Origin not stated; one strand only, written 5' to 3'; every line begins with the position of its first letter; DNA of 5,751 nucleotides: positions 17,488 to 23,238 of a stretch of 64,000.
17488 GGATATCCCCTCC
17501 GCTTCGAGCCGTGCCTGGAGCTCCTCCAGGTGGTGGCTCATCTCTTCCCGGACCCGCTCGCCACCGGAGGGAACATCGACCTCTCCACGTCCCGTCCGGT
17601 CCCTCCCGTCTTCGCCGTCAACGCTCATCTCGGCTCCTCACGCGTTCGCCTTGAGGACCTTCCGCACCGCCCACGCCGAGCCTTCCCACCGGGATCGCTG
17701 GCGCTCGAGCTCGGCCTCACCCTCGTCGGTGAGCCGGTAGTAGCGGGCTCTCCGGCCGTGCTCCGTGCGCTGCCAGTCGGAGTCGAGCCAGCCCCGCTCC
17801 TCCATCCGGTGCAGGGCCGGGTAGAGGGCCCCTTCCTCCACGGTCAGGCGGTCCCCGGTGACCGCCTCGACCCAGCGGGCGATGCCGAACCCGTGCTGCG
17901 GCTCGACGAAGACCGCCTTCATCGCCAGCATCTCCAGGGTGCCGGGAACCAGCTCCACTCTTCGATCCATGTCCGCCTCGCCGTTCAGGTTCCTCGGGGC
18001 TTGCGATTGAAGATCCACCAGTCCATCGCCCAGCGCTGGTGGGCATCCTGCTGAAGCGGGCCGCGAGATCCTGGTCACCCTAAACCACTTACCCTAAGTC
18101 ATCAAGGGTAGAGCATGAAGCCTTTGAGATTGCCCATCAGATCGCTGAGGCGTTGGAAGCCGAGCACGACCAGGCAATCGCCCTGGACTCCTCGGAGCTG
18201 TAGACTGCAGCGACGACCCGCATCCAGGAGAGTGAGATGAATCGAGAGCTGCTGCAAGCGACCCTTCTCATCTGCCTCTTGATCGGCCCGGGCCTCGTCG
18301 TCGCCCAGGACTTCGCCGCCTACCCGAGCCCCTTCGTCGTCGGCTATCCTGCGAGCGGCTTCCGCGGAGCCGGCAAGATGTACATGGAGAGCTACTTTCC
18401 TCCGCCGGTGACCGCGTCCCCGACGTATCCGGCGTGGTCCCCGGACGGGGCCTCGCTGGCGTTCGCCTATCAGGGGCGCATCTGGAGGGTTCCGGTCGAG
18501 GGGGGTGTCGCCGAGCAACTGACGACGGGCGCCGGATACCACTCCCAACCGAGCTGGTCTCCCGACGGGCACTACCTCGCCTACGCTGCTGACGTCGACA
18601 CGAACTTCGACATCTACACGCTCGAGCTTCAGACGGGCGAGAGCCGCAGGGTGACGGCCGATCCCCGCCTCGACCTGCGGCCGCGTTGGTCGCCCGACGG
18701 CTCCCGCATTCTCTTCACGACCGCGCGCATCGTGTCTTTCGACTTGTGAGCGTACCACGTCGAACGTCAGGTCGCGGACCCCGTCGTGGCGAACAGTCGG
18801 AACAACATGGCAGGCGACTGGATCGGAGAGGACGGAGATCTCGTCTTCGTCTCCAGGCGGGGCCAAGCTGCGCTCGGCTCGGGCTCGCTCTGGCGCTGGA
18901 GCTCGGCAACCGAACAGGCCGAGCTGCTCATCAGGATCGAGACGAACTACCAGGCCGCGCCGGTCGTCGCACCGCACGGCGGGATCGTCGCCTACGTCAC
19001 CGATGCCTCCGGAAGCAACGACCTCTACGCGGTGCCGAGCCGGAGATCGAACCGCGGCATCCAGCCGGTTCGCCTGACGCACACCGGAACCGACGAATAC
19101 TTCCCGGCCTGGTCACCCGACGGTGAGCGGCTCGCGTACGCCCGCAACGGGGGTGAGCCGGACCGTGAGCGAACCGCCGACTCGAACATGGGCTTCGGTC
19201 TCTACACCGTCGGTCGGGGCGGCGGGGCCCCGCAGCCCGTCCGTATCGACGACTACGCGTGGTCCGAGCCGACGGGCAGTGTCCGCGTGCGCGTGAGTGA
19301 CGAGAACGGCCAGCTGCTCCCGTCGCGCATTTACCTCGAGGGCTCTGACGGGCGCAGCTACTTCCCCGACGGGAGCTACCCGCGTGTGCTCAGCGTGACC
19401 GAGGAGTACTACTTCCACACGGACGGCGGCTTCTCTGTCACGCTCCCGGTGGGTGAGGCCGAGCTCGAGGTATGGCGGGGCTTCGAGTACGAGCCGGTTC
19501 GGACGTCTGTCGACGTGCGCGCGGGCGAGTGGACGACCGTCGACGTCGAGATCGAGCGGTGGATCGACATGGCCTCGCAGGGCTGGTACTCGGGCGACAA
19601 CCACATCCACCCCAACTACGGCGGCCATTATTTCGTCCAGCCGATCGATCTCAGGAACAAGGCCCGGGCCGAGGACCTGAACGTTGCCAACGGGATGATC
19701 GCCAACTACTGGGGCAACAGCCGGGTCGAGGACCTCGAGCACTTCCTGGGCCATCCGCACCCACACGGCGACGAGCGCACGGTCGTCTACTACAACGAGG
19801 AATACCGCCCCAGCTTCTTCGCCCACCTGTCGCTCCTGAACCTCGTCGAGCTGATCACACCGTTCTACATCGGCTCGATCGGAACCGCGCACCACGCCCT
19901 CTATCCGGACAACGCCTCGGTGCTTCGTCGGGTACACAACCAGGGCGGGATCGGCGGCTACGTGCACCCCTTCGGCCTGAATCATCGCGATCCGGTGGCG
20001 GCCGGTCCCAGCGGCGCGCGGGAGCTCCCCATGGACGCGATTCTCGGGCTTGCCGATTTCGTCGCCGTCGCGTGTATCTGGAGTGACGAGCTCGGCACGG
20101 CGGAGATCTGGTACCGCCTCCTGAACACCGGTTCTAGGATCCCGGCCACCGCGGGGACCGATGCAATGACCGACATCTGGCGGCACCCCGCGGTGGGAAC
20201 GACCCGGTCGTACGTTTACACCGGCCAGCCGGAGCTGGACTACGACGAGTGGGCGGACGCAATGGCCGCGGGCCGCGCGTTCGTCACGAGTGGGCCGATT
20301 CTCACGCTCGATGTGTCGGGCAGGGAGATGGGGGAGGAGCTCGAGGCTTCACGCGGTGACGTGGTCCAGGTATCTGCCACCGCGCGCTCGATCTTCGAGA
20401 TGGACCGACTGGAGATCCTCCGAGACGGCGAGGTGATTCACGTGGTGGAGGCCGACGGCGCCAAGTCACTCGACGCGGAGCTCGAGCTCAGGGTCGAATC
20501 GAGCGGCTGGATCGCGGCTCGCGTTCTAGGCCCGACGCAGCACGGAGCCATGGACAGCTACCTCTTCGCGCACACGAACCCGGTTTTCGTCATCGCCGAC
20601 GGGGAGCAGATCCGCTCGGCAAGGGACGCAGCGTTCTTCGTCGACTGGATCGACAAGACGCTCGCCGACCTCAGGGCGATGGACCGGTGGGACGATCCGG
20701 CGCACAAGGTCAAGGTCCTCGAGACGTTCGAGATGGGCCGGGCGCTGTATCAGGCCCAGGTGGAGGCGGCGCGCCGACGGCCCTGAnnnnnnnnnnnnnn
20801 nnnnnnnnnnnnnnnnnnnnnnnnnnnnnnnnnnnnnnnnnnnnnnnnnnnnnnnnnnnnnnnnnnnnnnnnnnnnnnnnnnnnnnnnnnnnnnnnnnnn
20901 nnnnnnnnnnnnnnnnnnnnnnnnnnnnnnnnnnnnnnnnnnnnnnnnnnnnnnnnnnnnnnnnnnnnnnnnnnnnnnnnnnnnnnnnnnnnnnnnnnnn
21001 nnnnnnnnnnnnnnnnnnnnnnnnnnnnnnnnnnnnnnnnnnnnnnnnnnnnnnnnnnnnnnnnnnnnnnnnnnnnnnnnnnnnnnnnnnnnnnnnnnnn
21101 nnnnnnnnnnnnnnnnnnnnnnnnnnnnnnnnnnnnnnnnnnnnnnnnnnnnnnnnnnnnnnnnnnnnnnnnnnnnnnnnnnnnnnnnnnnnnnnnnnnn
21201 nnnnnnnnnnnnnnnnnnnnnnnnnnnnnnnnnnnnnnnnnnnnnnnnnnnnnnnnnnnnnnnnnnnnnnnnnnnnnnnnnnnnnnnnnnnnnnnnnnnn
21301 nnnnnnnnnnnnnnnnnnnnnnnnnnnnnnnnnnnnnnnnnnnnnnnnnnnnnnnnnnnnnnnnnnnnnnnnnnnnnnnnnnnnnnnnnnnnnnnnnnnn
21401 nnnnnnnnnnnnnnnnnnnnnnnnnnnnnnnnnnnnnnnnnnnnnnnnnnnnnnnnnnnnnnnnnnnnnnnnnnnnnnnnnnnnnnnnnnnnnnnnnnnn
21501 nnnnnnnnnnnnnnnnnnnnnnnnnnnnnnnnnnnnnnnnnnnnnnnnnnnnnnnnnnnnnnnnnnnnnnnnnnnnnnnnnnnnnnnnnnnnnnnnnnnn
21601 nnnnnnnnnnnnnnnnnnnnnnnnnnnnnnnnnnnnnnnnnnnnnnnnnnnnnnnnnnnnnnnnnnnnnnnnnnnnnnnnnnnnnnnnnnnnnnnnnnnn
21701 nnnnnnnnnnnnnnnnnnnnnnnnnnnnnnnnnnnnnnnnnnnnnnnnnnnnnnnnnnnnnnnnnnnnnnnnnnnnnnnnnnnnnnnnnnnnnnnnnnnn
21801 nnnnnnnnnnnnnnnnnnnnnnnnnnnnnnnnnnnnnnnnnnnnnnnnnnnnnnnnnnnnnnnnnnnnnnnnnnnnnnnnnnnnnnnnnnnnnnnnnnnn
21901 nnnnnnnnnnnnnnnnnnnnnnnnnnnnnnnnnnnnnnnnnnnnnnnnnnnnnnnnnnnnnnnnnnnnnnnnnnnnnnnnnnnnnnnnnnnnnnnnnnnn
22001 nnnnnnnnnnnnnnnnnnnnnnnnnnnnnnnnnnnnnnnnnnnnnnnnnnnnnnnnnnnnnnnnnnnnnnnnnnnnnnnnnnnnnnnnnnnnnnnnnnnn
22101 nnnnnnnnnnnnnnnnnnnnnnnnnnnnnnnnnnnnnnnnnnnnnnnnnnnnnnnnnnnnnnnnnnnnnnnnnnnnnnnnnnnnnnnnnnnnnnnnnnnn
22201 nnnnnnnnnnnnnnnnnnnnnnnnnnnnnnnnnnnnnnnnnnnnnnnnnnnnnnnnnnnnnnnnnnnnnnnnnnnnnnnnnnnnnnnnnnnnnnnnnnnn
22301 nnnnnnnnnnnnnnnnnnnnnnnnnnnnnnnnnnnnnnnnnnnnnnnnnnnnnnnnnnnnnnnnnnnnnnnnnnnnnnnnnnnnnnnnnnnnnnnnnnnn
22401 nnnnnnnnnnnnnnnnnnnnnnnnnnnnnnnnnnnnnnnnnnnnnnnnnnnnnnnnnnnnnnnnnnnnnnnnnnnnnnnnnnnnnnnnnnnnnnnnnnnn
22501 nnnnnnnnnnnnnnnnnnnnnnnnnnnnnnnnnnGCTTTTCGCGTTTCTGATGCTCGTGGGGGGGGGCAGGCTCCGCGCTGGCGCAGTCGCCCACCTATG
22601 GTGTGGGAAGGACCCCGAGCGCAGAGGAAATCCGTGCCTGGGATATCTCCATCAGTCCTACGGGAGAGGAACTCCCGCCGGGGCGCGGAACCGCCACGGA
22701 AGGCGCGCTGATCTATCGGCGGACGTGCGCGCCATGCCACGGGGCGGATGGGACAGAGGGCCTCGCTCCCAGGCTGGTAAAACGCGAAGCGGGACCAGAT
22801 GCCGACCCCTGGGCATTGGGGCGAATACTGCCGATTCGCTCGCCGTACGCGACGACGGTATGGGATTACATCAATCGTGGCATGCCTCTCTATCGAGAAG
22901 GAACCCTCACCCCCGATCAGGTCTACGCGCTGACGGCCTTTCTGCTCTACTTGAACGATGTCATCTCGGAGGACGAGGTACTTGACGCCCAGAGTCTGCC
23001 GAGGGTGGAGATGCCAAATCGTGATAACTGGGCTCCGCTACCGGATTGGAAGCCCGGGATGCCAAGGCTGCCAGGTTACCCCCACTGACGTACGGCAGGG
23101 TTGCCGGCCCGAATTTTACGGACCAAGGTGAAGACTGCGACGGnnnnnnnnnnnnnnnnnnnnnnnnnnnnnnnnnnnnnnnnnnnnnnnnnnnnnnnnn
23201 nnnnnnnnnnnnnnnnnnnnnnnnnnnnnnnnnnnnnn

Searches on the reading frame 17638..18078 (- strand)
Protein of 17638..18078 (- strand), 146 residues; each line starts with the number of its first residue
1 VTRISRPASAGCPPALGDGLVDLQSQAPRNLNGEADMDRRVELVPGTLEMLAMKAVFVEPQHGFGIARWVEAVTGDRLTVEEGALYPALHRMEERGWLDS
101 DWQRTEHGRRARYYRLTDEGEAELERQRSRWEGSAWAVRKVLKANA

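Call 44: search_protein_families(library=pfam, proteins=[window:17638-18078:-])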
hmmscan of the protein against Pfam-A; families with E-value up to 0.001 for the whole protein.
window:17638-18078:- (146 aa): 3 families
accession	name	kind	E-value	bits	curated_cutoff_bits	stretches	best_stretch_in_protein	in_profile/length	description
PF03551.20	PadR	-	2e-18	66.6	27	1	59-125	8-74/75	Transcriptional regulator PadR-like family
PF07848.18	PaaX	-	5.3e-05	23.8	24.8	1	78-120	33-70/70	PaaX-like protein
PF13463.12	HTH_27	-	0.00083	20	22.2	0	75-120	25-68/68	Winged helix DNA-binding domain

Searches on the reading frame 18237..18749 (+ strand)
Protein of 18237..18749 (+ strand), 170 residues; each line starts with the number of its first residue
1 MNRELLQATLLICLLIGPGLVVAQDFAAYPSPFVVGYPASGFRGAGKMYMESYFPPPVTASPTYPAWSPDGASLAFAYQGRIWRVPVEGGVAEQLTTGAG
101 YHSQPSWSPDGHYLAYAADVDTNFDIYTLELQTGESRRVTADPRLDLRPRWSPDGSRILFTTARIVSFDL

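Call 44: search_protein_families(library=pfam, proteins=[window:18237-18749:+])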
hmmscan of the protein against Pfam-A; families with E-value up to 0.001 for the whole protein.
window:18237-18749:+ (170 aa): 4 families
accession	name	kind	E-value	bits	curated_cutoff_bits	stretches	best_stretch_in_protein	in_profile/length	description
PF07676.18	PD40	-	2.9e-21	75.3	20.9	2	93-127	2-37/38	WD40-like Beta Propeller Repeat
PF00930.27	DPPIV_N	-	5.3e-09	35.7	22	1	78-143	21-82/354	Dipeptidyl peptidase IV (DPP IV) N-terminal region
PF25460.1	Beta-prop_Aladin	-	3.4e-07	30.2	171.1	1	106-166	117-176/340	Aladin seven-bladed propeller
PF25174.1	Beta-prop_THOC3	-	0.00039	19.9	305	0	81-162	72-148/272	THOC3 beta-propeller domain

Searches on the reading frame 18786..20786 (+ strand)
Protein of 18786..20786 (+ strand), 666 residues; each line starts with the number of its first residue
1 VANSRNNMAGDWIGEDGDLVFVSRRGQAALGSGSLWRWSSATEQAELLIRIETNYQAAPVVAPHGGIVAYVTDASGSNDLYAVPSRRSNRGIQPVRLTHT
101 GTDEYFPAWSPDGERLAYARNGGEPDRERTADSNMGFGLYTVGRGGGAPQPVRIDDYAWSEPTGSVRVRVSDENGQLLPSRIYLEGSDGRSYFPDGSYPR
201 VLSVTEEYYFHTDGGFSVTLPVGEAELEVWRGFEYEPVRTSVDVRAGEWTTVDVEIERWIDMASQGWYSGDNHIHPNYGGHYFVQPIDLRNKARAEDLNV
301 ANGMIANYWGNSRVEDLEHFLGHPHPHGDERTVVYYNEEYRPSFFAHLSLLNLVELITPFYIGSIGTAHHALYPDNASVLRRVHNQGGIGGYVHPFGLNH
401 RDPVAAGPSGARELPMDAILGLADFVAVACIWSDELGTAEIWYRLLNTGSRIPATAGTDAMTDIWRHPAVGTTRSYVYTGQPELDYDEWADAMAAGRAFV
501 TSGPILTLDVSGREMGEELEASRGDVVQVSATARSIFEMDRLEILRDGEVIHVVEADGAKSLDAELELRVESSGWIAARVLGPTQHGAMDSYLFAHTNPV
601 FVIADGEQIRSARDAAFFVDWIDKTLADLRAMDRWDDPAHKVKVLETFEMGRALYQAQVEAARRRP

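Call 8: search_protein_families(library=ncbifam, proteins=[window:18786-20786:+])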
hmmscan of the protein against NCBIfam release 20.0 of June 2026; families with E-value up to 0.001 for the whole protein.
window:18786-20786:+ (666 aa): 3 families
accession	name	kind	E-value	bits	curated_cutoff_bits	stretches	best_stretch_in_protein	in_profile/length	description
NF038032.1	CehA_McbA_metalo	domain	2.7e-60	204.4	80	1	266-602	1-314/315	CehA/McbA family metallohydrolase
TIGR02800.1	propeller_TolB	equivalog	2.7e-07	29.9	343.15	1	3-123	277-387/418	Tol-Pal system beta propeller repeat protein TolB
NF002183.0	PRK01029.1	equivalog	5.9e-06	25.6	405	1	53-119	280-344/429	Tol-Pal system protein TolB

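Call 9: search_protein_families(library=pfam, proteins=[window:18786-20786:+])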
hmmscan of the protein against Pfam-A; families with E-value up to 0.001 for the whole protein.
window:18786-20786:+ (666 aa): 1 family
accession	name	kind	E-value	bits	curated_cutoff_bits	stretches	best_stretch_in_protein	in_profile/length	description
PF07676.18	PD40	-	3.1e-09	37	20.9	1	95-123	2-32/38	WD40-like Beta Propeller Repeat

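Call 56: find_homologous_proteins(query=window:18786-20786:+, max_evalue=1e-50)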
Query window:18786-20786:+ (666 aa): 1527 proteins with E <= 1e-50 among 8000 candidates; the best 120 are listed.
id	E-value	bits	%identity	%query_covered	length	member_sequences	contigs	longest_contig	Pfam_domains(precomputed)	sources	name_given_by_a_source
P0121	0.0e+0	1524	100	99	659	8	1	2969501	PF26549.1,PF07676.19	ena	-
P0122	0.0e+0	1369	86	100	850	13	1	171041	PF25174.2,PF26549.1,PF00930.28,PF26550.2,PF07676.19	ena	-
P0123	0.0e+0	1360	86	100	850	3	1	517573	PF26549.1,PF00930.28,PF26550.2,PF07676.19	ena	-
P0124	0.0e+0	1316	83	100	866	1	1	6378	PF26549.1,PF00930.28,PF26550.2,PF07676.19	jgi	jgi:TolB protein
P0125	0.0e+0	1308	83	99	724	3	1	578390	PF26549.1,PF07676.19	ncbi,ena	-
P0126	0.0e+0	1295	81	100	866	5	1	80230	PF25174.2,PF26549.1,PF00930.28,PF26550.2,PF07676.19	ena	-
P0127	0.0e+0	1292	80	100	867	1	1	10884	PF26549.1,PF00930.28,PF26550.2,PF07676.19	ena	-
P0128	0.0e+0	1286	82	100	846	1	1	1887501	PF25174.2,PF26549.1,PF00930.28,PF26550.2,PF07676.19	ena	-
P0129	0.0e+0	1278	81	99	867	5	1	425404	PF25174.2,PF26549.1,PF00930.28,PF26550.2,PF07676.19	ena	-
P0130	0.0e+0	1277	80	100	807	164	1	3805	PF26549.1,PF00930.28,PF26550.2,PF07676.19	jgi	-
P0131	0.0e+0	1272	80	99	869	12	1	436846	PF25174.2,PF26549.1,PF00930.28,PF23381.2,PF26550.2,PF07676.19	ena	-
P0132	0.0e+0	1270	82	99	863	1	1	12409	PF26549.1,PF00930.28,PF26550.2,PF07676.19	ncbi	-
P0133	0.0e+0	1268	77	100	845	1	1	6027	PF25174.2,PF26549.1,PF00930.28,PF26550.2,PF07676.19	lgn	-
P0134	0.0e+0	1264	80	98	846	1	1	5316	PF26549.1,PF00930.28,PF26550.2,PF07676.19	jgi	-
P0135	0.0e+0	1261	79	100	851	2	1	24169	PF26549.1,PF00930.28,PF26550.2,PF07676.19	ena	-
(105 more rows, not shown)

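Call 57: find_encoding_contigs(protein=P0121, flank=10000, max_places=6)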
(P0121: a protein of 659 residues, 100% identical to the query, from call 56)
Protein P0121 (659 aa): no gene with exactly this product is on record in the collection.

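Call 58: find_encoding_contigs(protein=P0123, flank=8000, max_places=2)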
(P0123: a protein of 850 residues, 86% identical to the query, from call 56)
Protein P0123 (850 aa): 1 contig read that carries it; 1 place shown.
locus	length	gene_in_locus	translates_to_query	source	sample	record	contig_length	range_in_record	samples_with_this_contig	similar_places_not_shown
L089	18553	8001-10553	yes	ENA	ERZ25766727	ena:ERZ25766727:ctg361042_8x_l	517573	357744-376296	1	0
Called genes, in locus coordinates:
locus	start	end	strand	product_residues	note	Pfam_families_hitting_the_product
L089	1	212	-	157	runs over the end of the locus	PF13442:Cytochrome_CBB3 (weak)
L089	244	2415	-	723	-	PF13620:CarboxypepD_reg (faint)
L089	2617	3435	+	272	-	PF13398:Peptidase_M50B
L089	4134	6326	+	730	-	PF13620:CarboxypepD_reg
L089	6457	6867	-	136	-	-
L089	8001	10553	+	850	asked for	PF00930:DPPIV_N (faint), PF26549:Tricorn_N, PF26550:Tricorn_2nd, PF07676:PD40, PF26549:Tricorn_N, PF07676:PD40 (weak)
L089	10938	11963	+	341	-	PF03401:TctC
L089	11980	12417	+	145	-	PF07331:TctB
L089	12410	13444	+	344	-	PF01970:TctA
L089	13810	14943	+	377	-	PF00872:Transposase_mut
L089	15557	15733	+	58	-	-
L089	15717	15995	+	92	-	-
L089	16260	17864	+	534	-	PF00753:Lactamase_B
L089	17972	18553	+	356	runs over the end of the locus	PF08450:SGL (faint), PF13449:Phytase-like (faint), PF17170:DUF5128, PF01436:NHL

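Call 59: find_encoding_contigs(protein=P0122, flank=8000, max_places=2)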
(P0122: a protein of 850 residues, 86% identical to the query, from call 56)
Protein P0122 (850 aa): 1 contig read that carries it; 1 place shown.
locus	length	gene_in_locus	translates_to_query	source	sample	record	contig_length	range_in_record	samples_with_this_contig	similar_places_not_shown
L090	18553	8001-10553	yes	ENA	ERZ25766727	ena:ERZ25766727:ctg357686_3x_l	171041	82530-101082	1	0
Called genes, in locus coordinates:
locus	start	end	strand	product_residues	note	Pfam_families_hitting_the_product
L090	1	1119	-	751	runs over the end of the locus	PF00069:Pkinase, PF07714:PK_Tyr_Ser-Thr, PF26550:Tricorn_2nd (weak), PF07676:PD40 (weak), PF26549:Tricorn_N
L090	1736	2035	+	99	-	-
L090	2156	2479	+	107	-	-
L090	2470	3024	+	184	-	-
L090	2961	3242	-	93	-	PF00069:Pkinase, PF07714:PK_Tyr_Ser-Thr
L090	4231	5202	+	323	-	PF13384:HTH_23 (faint), PF13518:HTH_28, PF13551:HTH_29 (weak), PF13565:HTH_32, PF13358:DDE_3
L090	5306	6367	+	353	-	PF21320:WHD_Rv2258c, PF13489:Methyltransf_23, PF00891:Methyltransf_2 (weak), PF05175:MTS (weak), PF02390:Methyltransf_4 (weak), PF13649:Methyltransf_25, PF13847:Methyltransf_31, PF08242:Methyltransf_12, +1 more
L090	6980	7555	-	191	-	-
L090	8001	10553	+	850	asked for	PF00930:DPPIV_N (faint), PF26549:Tricorn_N, PF26550:Tricorn_2nd, PF07676:PD40, PF26549:Tricorn_N, PF07676:PD40 (weak), PF26549:Tricorn_N, PF07676:PD40 (weak), +1 more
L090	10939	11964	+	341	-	PF03401:TctC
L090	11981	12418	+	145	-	PF07331:TctB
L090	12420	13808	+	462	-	PF01970:TctA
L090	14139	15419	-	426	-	PF07690:MFS_1, PF12832:MFS_1_like (faint), PF00083:Sugar_tr (weak), PF07690:MFS_1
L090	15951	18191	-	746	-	PF19313:DUF5916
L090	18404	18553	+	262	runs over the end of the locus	-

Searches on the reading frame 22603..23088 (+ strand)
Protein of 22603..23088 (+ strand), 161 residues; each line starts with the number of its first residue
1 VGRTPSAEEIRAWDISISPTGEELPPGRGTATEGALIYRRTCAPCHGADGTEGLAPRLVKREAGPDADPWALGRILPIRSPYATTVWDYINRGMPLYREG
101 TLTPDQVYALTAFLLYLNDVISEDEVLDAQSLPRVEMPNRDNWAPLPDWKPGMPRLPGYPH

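Call 8: search_protein_families(library=ncbifam, proteins=[window:22603-23088:+])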
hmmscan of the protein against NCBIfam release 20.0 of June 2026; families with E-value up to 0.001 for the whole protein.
window:22603-23088:+ (161 aa): 0 families

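Call 9: search_protein_families(library=pfam, proteins=[window:22603-23088:+])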
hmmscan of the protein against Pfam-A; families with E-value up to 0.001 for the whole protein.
window:22603-23088:+ (161 aa): 2 families
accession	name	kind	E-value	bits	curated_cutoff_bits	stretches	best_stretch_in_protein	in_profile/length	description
PF13442.11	Cytochrome_CBB3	-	2.5e-10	41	27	1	30-114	2-68/68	Cytochrome C oxidase, cbb3-type, subunit III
PF00034.26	Cytochrom_C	-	1.1e-06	30.2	21.3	1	32-117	2-89/90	Cytochrome c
